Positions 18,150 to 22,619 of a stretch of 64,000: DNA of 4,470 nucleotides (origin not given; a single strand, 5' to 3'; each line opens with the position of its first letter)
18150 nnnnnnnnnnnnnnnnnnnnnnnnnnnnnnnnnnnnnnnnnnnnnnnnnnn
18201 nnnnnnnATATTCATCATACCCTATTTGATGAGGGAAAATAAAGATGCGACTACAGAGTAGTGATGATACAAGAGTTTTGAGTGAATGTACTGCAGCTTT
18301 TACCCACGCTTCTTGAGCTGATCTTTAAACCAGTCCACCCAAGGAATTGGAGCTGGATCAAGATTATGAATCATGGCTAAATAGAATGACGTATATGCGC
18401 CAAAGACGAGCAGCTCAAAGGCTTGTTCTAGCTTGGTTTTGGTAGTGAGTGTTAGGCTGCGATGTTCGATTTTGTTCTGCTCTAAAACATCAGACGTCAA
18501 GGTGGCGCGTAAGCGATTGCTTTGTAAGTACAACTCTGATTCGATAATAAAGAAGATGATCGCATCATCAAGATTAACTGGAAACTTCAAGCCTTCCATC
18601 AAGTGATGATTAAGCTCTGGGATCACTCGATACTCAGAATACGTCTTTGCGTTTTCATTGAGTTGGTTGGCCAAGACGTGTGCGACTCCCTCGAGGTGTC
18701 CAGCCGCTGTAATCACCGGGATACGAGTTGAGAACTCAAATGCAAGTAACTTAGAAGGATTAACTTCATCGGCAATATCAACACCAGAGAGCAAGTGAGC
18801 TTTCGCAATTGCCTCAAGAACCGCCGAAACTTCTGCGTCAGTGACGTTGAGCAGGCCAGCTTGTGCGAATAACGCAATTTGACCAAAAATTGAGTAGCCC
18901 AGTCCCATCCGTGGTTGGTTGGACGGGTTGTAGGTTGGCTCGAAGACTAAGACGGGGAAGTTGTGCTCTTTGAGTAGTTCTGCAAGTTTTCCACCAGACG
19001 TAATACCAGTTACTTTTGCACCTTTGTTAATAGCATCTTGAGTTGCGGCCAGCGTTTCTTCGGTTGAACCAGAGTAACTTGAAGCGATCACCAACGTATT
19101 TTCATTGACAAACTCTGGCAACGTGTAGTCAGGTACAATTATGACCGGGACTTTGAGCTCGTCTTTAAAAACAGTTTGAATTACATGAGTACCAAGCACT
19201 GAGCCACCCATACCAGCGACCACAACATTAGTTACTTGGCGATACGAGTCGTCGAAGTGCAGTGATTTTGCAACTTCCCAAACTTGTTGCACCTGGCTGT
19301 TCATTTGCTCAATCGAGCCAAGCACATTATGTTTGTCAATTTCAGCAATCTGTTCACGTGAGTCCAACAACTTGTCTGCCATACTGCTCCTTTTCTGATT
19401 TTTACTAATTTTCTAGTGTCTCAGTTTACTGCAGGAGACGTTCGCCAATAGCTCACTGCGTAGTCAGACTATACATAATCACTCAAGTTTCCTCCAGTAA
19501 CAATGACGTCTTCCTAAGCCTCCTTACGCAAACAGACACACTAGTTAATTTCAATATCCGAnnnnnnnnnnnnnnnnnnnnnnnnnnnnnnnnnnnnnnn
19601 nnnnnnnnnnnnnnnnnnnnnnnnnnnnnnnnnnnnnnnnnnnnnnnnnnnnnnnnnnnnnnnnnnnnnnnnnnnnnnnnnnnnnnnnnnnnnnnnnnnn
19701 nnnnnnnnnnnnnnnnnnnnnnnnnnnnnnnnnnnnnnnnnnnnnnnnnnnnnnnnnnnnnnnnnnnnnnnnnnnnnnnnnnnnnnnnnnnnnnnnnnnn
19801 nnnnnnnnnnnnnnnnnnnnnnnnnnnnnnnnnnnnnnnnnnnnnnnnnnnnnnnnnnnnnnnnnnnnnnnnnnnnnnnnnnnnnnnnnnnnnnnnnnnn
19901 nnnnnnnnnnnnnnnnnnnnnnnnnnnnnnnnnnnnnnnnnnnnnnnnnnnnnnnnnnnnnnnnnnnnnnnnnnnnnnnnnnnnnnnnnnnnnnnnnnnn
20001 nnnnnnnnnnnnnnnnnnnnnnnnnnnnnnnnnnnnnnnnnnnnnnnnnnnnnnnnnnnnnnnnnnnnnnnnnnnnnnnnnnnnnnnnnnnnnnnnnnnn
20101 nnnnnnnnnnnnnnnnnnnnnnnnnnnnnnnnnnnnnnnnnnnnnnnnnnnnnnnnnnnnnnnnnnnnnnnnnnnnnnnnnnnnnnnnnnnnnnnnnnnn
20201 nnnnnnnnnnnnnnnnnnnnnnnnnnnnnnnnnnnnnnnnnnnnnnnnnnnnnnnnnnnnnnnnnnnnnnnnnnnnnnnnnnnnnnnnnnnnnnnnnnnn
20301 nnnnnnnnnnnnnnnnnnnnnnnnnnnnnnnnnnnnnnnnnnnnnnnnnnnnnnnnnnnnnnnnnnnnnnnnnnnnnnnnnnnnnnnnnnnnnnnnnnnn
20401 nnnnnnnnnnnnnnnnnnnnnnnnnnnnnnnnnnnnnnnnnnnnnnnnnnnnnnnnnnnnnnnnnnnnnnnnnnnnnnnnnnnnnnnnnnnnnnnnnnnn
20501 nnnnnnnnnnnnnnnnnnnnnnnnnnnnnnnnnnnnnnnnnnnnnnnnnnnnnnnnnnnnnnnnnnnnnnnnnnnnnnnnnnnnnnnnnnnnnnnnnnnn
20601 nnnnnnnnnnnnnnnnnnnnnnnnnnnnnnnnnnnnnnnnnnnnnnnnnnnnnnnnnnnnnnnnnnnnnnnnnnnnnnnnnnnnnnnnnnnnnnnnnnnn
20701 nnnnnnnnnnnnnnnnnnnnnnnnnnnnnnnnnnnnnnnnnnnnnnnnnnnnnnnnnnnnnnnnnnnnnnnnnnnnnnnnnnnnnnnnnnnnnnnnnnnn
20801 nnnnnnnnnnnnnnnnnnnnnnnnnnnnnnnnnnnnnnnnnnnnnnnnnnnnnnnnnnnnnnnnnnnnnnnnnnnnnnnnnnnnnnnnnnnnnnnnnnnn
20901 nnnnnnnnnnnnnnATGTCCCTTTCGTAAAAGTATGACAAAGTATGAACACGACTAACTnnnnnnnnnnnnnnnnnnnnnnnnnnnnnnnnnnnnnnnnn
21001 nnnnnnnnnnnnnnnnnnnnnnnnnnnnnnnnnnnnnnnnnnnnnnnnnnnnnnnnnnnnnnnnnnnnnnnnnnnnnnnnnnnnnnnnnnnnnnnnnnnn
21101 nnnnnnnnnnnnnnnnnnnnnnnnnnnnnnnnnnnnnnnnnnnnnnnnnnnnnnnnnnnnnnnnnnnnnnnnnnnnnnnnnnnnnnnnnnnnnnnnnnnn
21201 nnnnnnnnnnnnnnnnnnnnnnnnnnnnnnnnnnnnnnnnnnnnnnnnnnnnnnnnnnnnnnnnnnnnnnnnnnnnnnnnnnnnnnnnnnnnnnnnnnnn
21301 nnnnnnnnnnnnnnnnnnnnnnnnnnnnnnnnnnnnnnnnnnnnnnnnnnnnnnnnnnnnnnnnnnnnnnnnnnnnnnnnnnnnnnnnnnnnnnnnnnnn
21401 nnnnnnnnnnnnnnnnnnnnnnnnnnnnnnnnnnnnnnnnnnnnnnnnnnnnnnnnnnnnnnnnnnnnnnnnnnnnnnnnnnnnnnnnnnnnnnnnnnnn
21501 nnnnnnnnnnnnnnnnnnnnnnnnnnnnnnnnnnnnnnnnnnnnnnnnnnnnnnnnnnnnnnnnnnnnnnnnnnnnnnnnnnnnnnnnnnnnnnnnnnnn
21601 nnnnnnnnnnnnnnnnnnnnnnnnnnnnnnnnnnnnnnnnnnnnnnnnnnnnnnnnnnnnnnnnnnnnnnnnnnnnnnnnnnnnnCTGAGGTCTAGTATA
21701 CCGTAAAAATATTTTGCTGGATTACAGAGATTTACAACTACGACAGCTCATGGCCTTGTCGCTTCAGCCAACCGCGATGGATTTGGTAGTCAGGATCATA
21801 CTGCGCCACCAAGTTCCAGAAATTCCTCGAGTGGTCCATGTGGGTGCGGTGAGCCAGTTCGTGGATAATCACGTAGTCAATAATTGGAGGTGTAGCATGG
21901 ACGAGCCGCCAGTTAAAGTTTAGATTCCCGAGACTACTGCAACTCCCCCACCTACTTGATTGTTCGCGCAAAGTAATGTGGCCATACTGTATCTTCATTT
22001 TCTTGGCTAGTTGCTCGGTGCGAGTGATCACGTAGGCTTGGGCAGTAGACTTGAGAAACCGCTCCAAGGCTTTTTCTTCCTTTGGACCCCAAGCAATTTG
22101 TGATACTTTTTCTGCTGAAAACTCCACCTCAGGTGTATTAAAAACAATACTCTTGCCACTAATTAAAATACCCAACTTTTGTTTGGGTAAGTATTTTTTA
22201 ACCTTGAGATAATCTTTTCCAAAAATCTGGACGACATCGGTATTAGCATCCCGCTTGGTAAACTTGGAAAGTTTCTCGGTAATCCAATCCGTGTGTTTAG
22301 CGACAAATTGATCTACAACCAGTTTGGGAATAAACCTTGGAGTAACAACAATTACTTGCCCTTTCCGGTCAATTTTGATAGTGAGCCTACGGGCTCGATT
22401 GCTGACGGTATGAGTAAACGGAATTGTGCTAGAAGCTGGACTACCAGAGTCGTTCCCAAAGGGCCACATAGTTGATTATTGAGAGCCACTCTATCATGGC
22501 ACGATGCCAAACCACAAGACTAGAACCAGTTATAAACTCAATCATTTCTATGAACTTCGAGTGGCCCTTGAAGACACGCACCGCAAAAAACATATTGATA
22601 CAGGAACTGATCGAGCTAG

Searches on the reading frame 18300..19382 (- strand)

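Call 52: search_protein_families(library=pfam, max_evalue=0.000001, proteins=[window:18300-19382:-])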
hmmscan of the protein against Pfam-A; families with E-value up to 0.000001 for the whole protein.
window:18300-19382:- (360 aa): 2 families
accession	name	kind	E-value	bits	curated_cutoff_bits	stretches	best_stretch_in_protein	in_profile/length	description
PF10432.14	bact-PGI_C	-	1.7e-30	106.4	24.5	1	207-356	2-151/151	Bacterial phospho-glucose isomerase C-terminal SIS domain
PF01380.27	SIS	-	6.5e-07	29.7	25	0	48-129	3-88/131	SIS domain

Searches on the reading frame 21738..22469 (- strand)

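Call 52: search_protein_families(library=pfam, max_evalue=0.000001, proteins=[window:21738-22469:-])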
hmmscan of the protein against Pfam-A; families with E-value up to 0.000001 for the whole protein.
window:21738-22469:- (243 aa): 1 family
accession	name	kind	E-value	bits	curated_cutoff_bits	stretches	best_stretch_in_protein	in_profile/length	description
PF01863.23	YgjP-like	-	3.3e-52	178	26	1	27-237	1-206/207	YgjP-like, metallopeptidase domain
